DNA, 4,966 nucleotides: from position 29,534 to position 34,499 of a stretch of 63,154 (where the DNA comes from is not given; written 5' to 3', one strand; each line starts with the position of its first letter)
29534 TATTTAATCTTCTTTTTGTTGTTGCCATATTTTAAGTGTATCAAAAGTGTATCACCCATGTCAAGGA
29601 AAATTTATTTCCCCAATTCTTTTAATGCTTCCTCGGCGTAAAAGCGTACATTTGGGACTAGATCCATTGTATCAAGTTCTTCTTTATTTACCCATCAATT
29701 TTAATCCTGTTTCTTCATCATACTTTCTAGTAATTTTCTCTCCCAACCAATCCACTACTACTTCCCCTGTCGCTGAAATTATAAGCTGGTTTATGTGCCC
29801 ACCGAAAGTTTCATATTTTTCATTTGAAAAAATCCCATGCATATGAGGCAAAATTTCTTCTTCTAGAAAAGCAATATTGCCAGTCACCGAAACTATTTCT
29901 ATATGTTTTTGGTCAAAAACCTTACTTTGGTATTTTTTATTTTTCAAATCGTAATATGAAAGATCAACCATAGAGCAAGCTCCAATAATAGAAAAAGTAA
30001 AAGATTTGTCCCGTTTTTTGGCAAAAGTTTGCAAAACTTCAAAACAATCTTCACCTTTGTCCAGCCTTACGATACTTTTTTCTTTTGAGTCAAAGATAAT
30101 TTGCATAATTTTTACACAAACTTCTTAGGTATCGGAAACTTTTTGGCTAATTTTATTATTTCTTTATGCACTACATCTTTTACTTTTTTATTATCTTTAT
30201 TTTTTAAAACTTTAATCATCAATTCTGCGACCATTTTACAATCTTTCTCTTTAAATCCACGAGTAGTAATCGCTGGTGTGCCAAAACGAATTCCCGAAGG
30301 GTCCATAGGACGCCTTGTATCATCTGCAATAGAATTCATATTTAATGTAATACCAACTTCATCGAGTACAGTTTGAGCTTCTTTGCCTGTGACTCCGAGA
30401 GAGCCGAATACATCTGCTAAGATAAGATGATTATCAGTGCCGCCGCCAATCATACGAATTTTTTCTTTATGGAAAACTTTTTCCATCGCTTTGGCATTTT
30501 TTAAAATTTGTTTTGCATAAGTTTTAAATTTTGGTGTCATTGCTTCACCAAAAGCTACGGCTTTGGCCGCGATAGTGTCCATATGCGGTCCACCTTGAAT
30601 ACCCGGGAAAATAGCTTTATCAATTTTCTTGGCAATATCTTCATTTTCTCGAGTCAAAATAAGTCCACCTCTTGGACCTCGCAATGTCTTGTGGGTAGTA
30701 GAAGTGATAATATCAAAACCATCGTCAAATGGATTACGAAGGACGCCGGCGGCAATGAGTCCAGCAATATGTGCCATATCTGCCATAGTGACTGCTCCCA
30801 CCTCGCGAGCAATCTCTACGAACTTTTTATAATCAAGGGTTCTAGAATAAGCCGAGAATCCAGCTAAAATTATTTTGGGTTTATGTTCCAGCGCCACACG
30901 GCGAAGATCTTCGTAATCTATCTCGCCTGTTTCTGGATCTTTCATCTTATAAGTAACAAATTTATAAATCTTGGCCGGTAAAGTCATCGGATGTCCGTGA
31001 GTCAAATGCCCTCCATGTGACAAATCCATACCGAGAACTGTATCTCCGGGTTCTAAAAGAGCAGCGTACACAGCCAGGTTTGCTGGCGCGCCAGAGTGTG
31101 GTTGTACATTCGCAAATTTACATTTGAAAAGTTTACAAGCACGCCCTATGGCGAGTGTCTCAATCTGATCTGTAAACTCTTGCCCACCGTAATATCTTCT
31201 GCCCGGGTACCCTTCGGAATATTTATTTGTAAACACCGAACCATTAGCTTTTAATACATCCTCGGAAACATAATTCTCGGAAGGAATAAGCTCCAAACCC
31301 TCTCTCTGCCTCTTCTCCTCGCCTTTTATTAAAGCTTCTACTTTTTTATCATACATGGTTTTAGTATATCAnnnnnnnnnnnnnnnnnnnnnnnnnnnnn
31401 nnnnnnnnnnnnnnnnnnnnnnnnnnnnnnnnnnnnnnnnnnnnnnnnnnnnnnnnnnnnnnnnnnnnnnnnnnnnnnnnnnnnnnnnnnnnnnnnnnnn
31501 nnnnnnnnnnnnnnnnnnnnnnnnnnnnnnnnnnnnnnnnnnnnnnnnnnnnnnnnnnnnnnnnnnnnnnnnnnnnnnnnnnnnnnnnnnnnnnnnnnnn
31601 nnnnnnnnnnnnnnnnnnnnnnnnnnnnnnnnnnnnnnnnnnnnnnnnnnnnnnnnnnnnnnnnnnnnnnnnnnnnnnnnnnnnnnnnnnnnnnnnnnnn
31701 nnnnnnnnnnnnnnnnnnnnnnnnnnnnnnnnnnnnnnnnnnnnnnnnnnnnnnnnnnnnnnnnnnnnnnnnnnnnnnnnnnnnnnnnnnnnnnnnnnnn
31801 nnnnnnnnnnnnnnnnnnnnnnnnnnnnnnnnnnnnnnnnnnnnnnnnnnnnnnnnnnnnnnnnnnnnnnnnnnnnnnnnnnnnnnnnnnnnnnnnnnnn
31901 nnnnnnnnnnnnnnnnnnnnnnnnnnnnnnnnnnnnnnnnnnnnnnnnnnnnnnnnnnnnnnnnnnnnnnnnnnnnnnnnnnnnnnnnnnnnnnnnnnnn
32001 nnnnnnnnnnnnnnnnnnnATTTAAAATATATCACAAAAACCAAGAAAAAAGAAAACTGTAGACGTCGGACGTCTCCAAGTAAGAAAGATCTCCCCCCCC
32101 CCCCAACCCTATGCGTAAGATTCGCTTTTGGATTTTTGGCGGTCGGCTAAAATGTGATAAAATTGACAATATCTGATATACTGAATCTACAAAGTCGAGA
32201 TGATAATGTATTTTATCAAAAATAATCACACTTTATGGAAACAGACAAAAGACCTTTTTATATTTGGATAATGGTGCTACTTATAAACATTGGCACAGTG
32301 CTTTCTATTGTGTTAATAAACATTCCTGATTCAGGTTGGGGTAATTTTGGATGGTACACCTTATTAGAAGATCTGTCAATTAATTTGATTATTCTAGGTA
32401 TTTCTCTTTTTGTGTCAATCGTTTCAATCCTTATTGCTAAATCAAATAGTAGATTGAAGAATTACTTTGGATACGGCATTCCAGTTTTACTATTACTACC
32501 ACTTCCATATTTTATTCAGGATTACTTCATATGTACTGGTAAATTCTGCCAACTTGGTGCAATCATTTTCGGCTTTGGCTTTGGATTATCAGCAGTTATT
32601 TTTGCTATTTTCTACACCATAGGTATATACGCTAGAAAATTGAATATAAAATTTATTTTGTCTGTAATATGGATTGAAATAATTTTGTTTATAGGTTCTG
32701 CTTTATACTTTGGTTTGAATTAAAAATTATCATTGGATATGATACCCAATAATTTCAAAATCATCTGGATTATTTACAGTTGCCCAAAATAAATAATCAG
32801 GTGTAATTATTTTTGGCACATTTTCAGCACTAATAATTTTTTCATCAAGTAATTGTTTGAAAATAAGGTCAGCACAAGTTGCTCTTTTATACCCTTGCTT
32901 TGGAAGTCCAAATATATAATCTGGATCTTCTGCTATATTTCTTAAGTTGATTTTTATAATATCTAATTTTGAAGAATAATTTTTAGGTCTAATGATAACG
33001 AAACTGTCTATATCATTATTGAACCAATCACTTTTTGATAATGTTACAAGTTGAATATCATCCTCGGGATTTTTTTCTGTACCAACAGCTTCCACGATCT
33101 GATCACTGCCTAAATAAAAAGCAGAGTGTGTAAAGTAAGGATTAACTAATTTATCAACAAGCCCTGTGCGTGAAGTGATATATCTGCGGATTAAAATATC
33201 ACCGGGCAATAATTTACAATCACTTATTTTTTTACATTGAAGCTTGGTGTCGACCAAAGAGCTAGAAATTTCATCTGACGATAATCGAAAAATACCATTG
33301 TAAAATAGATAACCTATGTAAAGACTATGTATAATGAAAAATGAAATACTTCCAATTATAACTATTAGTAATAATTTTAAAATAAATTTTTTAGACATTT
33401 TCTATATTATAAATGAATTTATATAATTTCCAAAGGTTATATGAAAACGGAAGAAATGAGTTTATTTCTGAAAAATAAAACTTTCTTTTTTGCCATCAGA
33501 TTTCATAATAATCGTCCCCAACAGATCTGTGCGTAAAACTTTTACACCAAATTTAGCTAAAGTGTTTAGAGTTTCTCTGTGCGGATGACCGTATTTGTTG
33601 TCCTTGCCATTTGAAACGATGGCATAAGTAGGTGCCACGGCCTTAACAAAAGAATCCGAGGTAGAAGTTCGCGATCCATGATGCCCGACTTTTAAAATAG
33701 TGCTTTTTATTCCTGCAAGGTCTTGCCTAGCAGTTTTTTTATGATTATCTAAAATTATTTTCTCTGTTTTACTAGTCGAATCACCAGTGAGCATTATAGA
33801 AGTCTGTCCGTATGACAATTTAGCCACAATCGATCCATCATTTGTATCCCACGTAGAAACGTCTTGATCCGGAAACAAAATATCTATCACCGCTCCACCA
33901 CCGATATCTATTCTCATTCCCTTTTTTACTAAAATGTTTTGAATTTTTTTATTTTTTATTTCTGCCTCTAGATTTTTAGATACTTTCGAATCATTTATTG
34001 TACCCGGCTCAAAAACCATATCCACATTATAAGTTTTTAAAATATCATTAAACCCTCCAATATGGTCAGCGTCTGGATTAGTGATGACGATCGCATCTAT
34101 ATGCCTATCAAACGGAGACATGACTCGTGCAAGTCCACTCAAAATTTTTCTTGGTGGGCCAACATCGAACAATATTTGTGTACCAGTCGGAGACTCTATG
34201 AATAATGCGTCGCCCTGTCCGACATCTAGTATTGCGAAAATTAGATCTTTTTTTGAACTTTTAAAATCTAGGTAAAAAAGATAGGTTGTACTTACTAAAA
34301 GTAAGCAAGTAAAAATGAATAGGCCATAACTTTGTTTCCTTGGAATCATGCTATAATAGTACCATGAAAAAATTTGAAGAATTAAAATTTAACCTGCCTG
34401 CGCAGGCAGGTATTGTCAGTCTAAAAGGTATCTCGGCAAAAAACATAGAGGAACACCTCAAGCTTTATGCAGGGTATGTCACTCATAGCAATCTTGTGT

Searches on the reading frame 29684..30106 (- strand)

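Call 81: search_protein_families(library=pfam, proteins=[window:29684-30106:-], max_evalue=0.0001)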
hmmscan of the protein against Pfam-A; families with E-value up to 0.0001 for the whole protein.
window:29684-30106:- (140 aa): 1 family
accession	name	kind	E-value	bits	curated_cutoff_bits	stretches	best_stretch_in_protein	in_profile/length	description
PF03479.20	PCC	-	1.8e-25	90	25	1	12-118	4-112/117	Plants and Prokaryotes Conserved (PCC) domain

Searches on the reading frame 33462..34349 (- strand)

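Call 82: search_protein_families(library=pfam, proteins=[window:33462-34349:-], max_evalue=0.0001)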
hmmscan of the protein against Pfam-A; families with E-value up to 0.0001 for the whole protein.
window:33462-34349:- (295 aa): 2 families
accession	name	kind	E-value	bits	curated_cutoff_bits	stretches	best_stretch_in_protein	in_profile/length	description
PF00753.33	Lactamase_B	-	6e-12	46.3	22.7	1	42-247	2-194/196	Metallo-beta-lactamase superfamily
PF12706.13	Lactamase_B_2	-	1.3e-05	25.4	27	1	57-152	1-101/200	Beta-lactamase superfamily domain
